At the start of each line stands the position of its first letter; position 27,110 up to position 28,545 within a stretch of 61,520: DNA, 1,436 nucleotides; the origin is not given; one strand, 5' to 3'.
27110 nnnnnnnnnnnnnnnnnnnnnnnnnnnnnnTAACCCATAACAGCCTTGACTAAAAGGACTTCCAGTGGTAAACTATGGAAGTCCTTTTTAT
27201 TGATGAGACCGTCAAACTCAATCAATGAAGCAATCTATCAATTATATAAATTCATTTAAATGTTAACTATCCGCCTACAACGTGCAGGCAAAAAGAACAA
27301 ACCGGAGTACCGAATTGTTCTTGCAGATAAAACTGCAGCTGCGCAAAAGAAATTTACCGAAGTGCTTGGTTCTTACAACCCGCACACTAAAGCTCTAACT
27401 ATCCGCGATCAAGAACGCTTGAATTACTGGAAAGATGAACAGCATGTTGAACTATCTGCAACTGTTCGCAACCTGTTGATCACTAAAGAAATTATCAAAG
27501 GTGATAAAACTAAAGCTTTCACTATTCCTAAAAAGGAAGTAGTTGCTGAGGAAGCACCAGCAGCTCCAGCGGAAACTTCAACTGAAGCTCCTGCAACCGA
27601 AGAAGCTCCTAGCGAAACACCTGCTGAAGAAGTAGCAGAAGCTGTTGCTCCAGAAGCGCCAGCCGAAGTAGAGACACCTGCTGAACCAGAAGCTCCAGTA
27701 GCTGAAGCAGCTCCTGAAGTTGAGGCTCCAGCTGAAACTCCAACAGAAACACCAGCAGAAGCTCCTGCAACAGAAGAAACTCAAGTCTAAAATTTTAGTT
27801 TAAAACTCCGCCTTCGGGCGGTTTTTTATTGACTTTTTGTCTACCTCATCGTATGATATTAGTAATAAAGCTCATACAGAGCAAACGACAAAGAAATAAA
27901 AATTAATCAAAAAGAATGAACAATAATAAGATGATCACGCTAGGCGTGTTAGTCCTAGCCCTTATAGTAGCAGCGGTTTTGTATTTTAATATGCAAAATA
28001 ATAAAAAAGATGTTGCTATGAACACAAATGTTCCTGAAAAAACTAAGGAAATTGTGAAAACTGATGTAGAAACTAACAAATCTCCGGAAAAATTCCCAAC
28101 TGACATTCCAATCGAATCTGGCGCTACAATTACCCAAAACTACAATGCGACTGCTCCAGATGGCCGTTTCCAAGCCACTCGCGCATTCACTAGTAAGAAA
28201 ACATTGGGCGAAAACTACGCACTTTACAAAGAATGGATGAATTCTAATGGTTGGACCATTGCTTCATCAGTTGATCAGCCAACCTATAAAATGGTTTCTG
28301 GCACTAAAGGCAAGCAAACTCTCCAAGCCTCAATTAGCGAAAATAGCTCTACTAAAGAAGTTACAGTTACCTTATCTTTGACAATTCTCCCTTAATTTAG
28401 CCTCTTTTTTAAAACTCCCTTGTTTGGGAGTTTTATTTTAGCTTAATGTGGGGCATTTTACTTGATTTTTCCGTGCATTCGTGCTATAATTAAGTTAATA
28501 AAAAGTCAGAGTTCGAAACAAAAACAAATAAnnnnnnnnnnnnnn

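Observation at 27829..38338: A ~10.5 kb surface-protein insertion splits the conserved rpsP / KH-protein / trmD / rplS cluster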

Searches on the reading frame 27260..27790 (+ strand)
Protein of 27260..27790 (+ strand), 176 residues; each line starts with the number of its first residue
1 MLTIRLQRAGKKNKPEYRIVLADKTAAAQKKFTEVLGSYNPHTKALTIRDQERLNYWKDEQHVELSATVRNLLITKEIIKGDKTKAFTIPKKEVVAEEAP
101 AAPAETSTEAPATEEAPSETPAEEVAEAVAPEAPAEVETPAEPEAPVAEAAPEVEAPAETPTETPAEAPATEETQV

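Call 4: search_protein_families(library=pfam, proteins=[window:27260-27790:+], max_evalue=0.01)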
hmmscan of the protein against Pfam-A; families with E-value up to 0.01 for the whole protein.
window:27260-27790:+ (176 aa): 1 family
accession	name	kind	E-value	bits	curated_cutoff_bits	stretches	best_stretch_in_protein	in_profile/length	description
PF00886.24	Ribosomal_S16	-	1.8e-12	47.4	27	1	8-57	1-54/62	Ribosomal protein S16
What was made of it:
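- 27260..27790 (+): rpsP (ribosomal protein S16) with a long Pro/Ala/Glu-rich C-terminal extension. It is the upstream border of the locus. PF00886, E=1.8e-12 (call 4).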

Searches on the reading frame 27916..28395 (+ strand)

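Call 4: search_protein_families(library=pfam, proteins=[window:27916-28395:+], max_evalue=0.01)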
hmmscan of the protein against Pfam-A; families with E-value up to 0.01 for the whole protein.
window:27916-28395:+ (159 aa): 2 families
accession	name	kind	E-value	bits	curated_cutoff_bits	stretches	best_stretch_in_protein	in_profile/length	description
PF12685.13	SpoIIIAH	-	0.0011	19.4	30.6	1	11-111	6-109/191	SpoIIIAH-like protein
PF09919.14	DUF2149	-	0.0087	16.8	27.1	0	11-56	13-61/92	Uncharacterized conserved protein (DUF2149)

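Call 20: search_protein_families(library=ncbifam, proteins=[window:27916-28395:+], max_evalue=0.01)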
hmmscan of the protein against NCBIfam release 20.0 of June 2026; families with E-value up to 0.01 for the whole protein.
window:27916-28395:+ (159 aa): 1 family
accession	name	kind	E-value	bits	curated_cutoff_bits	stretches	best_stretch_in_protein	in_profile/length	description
NF041476.1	membrane_YldA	equivalog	0.0088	16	45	0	1-23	1-24/29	small membrane protein YldA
